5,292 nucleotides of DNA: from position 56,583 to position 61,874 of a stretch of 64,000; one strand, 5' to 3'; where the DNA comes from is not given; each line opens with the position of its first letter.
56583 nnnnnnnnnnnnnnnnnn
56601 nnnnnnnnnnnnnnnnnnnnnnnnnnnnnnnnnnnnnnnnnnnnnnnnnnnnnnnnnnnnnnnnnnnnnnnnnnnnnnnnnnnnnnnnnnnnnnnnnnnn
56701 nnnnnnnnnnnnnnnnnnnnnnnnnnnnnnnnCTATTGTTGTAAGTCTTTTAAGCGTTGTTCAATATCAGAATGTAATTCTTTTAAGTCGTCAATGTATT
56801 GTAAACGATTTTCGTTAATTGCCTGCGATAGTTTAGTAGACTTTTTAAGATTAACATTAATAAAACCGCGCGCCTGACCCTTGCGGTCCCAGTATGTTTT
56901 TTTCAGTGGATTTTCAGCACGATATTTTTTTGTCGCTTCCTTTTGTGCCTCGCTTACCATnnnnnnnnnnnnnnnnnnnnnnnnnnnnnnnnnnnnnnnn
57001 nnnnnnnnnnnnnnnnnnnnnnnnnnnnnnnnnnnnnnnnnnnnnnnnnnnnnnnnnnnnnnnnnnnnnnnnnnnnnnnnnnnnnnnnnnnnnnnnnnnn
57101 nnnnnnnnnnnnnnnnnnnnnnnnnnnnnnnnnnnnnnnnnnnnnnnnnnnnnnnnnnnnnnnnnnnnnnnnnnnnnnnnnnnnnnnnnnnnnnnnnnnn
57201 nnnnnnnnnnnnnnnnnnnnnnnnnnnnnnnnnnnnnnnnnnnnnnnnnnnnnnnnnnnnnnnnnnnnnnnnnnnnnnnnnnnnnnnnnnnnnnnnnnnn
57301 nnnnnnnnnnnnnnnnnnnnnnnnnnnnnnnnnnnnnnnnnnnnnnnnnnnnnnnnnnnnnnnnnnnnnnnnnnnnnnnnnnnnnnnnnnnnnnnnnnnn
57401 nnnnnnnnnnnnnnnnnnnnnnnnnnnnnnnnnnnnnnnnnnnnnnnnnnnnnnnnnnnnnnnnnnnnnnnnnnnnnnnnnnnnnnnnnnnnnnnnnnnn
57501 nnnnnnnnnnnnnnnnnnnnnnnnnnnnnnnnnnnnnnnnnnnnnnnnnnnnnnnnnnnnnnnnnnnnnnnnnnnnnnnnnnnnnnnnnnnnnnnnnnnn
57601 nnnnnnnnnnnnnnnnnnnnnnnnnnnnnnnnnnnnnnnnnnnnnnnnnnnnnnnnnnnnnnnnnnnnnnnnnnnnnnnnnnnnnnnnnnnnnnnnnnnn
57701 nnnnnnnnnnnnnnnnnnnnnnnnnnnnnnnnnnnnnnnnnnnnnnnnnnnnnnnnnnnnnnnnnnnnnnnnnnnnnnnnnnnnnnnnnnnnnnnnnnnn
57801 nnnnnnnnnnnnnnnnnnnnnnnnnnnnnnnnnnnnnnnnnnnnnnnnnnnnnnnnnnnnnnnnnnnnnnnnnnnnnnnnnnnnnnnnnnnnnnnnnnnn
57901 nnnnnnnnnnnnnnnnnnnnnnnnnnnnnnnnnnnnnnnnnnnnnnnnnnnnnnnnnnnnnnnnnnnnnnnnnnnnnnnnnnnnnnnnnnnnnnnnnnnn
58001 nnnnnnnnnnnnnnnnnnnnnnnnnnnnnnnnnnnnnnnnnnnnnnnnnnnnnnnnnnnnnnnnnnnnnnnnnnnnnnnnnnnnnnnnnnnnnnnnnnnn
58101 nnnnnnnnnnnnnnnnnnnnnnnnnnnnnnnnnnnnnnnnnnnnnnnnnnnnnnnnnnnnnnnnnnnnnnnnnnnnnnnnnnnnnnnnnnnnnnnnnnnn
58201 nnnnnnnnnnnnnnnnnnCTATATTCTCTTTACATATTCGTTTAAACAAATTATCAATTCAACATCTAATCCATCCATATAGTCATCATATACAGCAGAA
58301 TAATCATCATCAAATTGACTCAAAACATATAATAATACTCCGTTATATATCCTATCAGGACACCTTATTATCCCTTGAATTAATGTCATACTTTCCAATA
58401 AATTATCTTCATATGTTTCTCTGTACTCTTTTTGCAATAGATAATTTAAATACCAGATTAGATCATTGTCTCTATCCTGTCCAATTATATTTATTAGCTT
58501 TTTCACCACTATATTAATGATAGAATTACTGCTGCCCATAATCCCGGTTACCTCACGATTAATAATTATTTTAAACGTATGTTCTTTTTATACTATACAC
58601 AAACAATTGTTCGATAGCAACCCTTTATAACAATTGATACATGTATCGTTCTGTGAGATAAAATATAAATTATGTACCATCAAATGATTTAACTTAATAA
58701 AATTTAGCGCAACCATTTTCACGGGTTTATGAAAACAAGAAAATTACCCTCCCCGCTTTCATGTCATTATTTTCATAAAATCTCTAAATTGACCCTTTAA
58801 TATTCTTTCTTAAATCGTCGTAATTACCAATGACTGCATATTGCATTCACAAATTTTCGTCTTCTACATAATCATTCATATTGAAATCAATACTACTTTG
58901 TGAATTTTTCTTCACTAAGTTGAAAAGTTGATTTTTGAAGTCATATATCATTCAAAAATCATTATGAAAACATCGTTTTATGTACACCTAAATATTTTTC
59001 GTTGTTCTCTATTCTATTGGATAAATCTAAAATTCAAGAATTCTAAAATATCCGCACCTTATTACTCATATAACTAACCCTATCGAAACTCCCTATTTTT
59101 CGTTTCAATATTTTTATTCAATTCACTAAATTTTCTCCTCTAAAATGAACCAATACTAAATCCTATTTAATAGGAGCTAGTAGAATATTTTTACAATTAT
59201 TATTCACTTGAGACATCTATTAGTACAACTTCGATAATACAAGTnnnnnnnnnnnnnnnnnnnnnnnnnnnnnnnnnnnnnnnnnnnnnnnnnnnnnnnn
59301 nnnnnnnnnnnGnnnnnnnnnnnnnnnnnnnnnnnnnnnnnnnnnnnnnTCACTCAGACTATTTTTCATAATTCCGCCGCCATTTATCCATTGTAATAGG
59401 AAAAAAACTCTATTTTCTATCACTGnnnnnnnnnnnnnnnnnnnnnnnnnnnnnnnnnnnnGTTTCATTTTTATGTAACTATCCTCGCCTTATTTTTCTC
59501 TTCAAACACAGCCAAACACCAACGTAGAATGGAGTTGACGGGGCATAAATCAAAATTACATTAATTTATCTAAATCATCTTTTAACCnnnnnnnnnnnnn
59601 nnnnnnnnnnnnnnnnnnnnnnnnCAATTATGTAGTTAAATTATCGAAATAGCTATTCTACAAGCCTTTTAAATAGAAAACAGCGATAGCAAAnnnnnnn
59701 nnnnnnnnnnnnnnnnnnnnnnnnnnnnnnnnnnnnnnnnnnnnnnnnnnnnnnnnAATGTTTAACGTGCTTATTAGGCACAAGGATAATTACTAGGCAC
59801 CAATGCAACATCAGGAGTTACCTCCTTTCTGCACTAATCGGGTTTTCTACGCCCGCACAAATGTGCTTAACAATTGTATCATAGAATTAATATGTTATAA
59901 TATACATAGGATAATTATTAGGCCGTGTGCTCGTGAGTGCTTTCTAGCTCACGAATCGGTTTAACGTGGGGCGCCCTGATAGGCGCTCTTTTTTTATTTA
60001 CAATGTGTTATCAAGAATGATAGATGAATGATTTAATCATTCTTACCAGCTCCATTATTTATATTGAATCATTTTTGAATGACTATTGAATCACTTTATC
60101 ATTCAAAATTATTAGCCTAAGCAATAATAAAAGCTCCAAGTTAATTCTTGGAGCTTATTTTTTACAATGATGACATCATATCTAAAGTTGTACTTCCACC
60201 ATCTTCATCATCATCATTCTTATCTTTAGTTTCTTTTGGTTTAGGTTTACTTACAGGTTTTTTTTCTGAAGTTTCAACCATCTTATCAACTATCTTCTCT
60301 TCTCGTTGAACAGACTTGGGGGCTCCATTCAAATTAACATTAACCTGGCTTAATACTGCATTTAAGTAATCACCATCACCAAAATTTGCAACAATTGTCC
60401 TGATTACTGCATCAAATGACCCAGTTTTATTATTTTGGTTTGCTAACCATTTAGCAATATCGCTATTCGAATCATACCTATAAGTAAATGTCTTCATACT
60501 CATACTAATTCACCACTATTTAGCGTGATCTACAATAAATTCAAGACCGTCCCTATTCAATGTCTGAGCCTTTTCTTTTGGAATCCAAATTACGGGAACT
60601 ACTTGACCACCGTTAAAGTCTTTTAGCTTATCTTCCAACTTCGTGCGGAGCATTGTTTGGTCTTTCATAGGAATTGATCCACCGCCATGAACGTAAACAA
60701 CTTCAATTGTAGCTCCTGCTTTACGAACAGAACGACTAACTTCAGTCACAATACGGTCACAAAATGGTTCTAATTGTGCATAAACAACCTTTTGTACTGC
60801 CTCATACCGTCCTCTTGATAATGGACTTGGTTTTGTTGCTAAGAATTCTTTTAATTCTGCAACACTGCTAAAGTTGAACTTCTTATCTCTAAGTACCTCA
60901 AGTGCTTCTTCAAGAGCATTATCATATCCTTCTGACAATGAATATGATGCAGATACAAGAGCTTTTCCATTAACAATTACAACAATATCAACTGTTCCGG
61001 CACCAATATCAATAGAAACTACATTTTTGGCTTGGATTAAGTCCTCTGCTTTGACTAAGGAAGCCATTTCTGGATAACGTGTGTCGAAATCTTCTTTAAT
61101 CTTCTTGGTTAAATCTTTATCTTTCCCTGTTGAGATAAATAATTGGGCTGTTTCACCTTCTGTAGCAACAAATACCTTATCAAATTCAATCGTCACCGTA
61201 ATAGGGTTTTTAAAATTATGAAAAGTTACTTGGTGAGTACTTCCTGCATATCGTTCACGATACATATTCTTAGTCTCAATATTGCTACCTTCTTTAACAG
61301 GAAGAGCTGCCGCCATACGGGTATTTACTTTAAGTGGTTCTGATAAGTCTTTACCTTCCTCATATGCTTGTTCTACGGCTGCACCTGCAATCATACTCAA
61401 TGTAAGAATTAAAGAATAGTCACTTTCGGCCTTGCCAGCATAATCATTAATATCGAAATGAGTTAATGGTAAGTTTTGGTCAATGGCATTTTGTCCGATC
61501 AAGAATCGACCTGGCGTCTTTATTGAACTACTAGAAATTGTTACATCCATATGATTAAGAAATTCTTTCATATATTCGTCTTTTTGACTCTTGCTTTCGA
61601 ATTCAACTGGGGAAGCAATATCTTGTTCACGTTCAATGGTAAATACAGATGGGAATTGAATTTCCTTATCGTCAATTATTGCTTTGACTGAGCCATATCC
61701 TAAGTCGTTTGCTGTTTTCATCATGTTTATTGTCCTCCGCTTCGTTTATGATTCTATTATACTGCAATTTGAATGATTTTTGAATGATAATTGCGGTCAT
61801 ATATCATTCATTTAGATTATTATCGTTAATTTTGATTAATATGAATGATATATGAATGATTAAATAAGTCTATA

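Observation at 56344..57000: Tandem bank of consensus promoters each with an 18-22-bp perfect palindromic operator in the spacer; adjacent small basic protein as candidate repressor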

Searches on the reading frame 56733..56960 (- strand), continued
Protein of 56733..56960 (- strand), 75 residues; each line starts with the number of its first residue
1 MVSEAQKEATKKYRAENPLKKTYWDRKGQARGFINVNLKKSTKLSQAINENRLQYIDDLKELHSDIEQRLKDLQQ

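Call 88: find_encoding_contigs(protein=P0128, flank=3000, max_places=2)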
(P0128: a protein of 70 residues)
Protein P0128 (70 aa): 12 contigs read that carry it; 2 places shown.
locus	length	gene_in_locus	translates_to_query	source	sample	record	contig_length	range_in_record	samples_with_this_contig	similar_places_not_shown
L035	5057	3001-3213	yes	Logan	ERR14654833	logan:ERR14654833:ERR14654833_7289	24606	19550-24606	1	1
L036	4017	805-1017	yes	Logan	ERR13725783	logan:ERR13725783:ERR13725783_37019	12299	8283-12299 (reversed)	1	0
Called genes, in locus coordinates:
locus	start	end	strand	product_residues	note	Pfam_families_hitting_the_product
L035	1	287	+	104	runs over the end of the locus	-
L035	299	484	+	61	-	-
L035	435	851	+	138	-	-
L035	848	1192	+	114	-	-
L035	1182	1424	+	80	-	-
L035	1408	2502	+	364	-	PF01183:Glyco_hydro_25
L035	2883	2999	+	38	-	-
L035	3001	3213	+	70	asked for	-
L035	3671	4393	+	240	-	PF00696:AA_kinase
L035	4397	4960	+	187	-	PF01765:RRF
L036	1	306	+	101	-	?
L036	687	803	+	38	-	-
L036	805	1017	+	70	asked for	-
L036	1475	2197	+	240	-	PF00696:AA_kinase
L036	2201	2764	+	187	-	PF01765:RRF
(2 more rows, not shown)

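Call 89: find_encoding_contigs(protein=P0127, flank=3000, max_places=2)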
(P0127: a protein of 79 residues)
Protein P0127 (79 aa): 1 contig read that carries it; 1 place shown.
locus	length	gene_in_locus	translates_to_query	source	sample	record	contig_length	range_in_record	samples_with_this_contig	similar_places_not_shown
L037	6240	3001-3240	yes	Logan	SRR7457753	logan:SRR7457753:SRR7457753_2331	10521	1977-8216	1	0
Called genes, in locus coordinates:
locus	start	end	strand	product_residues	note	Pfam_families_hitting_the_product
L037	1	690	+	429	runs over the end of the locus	PF01183:Glyco_hydro_25, PF01476:LysM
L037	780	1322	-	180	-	-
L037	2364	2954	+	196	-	-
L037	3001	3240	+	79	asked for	-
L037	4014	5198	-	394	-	PF07690:MFS_1, PF00083:Sugar_tr, PF12832:MFS_1_like (weak), PF06779:MFS_4 (weak), PF07690:MFS_1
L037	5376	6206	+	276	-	PF00149:Metallophos, PF12850:Metallophos_2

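Call 90: find_encoding_contigs(protein=P0131, flank=3000, max_places=2)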
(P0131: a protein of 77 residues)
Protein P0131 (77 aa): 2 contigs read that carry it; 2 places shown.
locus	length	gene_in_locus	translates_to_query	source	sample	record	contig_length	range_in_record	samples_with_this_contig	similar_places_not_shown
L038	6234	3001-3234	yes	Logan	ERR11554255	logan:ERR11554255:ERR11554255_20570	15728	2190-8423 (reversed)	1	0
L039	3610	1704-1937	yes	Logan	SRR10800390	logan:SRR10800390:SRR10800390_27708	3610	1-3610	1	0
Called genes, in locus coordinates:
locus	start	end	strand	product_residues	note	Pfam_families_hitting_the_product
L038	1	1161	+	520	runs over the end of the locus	PF01183:Glyco_hydro_25, PF19087:DUF5776 (weak)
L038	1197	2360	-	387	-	PF00083:Sugar_tr, PF07690:MFS_1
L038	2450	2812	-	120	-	-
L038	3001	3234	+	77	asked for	-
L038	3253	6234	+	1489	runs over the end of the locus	PF13643:DUF4145 (faint), PF00270:DEAD (faint), PF04851:ResIII, PF07669:Eco57I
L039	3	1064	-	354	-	?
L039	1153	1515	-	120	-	-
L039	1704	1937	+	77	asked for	-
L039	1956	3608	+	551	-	?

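Call 91: find_encoding_contigs(protein=P0134, flank=3000, max_places=2)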
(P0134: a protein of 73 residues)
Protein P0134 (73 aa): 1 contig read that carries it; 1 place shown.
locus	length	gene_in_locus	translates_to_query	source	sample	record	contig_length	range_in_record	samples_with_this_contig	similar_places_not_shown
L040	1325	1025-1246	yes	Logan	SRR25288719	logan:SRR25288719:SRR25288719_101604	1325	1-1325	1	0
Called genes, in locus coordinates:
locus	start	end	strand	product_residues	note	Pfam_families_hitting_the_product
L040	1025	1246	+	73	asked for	-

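Call 98: fold_search(model_id=the predicted structure, library=viral)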
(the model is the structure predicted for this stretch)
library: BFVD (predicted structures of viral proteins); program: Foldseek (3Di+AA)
matches with E <= 10: 5; with E <= 0.001: 0
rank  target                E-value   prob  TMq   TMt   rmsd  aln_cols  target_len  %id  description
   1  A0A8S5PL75            4.1e+00  0.04  0.25  0.13  13.7        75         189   17  Uncharacterized protein [Myoviridae sp. ctsK93]
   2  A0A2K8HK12            5.1e+00  0.04  0.27  0.22  12.6        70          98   14  (no name in the UniProt tables at hand)
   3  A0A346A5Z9            6.3e+00  0.03  0.22  0.09  11.7        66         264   21  (no name in the UniProt tables at hand)
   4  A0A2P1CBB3            7.3e+00  0.04  0.28  0.18  11.8        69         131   19  Uncharacterized protein [Salmonella phage SE131]
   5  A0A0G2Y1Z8            9.0e+00  0.04  0.25  0.35   5.9        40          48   15  Sel1-like repeat-containing protein [Acanthamoeba polyphaga mimivirus Kroon]

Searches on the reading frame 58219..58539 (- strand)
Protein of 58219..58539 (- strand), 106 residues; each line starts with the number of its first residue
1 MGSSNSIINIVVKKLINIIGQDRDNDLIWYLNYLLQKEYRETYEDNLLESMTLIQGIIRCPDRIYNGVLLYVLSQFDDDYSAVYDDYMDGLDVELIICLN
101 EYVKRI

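Call 13: search_protein_families(library=pfam, proteins=[window:58219-58539:-], max_evalue=0.1)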
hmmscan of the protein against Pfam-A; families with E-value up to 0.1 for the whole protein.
window:58219-58539:- (106 aa): 1 family
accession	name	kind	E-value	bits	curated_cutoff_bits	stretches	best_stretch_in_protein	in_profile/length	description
PF18383.6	IFT81_CH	-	0.059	14.1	27.4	1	9-83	42-114/124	Intraflagellar transport 81 calponin homology domain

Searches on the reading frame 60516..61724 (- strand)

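Call 12: search_protein_families(library=pfam, proteins=[window:60516-61724:-])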
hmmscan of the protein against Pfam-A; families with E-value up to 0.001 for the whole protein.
window:60516-61724:- (402 aa): 3 families
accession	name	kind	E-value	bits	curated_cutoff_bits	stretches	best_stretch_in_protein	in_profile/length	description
PF21522.3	MreB-like_C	-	1.5e-09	38.9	27.8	1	238-356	2-120/123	Archaeal actin homologue MreB-like, C-terminal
PF17989.7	ALP_N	-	1.8e-07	31.9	26.3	1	6-190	2-146/148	Actin like proteins N terminal domain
PF22128.2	Alp7A_like_C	-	1.5e-05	25.2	22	1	234-350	1-127/156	Alp7A C-terminal domain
